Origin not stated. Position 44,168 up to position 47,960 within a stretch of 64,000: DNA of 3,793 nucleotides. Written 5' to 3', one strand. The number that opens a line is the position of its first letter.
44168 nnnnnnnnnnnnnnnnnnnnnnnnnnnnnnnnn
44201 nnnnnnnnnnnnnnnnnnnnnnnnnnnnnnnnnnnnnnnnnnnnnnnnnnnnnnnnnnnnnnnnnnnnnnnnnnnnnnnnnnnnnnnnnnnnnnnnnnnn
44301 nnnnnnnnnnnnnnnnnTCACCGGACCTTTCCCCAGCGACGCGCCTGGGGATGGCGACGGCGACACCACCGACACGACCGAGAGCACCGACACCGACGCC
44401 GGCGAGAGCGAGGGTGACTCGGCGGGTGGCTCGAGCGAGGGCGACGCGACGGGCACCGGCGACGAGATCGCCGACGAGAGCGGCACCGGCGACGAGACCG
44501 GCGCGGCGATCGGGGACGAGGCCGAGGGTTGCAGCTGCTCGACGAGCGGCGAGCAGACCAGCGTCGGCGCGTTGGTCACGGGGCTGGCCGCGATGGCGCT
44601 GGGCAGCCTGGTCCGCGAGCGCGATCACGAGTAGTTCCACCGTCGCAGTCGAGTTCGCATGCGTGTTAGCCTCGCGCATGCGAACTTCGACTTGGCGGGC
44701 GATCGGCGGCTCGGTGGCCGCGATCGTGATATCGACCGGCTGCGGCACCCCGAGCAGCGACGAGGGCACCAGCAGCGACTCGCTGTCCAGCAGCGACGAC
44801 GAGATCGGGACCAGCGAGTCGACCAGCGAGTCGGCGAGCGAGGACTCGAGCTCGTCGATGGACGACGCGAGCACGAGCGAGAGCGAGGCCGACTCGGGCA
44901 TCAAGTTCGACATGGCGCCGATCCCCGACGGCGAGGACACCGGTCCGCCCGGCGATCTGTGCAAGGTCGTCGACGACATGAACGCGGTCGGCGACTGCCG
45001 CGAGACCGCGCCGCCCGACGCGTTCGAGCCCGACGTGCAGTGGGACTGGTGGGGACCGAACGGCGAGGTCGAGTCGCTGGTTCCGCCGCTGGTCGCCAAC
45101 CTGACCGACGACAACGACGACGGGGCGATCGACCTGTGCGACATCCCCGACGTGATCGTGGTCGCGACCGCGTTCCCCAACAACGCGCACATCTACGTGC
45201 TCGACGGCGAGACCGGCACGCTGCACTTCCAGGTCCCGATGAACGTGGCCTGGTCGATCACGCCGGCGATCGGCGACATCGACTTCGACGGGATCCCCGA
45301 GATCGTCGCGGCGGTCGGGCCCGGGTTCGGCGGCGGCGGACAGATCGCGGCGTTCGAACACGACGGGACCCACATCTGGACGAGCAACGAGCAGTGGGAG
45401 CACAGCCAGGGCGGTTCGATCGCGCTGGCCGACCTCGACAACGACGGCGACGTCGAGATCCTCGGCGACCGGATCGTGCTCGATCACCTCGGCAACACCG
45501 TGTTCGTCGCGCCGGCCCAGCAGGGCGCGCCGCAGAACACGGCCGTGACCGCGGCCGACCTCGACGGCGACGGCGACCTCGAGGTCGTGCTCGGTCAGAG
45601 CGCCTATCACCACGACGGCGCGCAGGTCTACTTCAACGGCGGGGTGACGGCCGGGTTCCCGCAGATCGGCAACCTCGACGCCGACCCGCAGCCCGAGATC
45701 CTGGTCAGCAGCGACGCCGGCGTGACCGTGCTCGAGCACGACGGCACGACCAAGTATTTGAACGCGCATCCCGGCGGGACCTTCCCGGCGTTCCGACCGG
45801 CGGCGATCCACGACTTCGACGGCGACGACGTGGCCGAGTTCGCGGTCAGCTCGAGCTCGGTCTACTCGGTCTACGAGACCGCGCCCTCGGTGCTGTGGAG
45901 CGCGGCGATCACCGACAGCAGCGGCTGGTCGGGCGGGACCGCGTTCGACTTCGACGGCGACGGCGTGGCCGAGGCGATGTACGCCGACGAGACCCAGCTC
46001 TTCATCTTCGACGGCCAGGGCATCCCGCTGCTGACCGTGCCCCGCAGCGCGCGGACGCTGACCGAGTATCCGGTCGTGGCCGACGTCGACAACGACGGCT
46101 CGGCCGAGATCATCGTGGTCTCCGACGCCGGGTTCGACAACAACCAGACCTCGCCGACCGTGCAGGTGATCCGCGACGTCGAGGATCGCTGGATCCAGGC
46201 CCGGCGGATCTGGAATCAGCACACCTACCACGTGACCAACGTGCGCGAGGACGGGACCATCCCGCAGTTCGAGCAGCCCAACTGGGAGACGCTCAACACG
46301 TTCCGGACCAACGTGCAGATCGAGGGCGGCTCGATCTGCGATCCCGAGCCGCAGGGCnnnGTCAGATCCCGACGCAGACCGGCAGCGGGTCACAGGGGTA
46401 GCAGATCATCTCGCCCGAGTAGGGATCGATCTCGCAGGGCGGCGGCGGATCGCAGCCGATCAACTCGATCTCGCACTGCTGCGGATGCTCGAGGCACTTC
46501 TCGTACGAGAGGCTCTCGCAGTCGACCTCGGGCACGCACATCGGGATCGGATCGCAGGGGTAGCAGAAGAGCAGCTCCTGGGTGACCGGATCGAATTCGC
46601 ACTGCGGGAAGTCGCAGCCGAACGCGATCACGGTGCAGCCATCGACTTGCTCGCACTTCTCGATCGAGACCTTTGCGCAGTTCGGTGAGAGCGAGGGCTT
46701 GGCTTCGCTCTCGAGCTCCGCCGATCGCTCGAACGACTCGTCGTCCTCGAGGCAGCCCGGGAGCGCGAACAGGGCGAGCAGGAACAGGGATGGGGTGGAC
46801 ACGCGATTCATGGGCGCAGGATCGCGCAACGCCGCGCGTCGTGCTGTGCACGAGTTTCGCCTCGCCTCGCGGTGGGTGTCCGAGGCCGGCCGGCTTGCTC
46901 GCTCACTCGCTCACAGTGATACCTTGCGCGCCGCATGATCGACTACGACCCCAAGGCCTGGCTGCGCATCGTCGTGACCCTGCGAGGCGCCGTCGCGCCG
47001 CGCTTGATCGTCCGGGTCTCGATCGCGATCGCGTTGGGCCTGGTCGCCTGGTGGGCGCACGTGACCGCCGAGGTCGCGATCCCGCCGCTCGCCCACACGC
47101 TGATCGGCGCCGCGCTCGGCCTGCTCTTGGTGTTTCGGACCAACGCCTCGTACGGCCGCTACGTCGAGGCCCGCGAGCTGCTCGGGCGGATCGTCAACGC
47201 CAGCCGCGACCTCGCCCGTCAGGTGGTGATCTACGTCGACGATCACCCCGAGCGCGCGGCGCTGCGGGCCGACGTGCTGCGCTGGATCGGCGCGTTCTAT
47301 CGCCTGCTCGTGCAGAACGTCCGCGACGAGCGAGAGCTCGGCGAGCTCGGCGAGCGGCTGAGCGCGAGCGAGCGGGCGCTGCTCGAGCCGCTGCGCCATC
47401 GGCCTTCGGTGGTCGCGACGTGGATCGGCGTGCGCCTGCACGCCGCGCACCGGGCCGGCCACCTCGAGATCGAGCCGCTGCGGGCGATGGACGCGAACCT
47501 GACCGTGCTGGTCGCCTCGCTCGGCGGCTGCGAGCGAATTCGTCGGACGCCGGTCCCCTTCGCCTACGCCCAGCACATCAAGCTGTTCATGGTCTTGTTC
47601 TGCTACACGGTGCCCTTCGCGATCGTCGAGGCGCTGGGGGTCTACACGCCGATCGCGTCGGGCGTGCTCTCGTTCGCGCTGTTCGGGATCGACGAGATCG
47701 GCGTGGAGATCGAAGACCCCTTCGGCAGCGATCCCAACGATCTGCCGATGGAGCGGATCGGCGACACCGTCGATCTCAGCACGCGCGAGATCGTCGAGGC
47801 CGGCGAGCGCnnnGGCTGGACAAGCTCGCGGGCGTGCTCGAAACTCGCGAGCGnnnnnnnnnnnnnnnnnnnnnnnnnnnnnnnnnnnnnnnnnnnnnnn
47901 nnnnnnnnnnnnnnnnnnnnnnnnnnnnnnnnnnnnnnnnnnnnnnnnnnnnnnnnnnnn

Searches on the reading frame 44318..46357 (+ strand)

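Call 85: search_protein_families(library=pfam, proteins=[window:44318-46357:+], max_evalue=0.0001)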
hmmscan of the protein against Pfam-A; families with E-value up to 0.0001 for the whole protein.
window:44318-46357:+ (680 aa): 2 families
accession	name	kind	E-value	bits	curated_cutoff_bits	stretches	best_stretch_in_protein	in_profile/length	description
PF13517.12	FG-GAP_3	-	1.1e-24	87.2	26.9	1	320-382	1-60/61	FG-GAP-like repeat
PF01839.29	FG-GAP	-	6.8e-09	35.9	22.1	0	408-431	3-26/37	FG-GAP repeat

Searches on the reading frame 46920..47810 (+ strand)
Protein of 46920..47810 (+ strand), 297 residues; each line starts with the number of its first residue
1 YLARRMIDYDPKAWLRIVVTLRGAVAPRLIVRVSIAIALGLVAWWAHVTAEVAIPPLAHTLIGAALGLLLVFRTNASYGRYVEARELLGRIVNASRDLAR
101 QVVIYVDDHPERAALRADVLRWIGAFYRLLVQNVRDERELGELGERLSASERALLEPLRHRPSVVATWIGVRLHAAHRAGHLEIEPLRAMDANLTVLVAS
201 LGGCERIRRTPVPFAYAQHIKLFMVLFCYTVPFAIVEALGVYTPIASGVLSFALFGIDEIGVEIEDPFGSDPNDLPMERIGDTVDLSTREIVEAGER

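Call 85: search_protein_families(library=pfam, proteins=[window:46920-47810:+], max_evalue=0.0001)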
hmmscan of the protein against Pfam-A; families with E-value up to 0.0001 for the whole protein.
window:46920-47810:+ (297 aa): 1 family
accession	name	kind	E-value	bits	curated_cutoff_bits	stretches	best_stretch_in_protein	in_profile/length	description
PF25539.1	Bestrophin_2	-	2.3e-81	273.9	27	1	12-289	7-287/288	Bacterial/Fungal Bestrophin protein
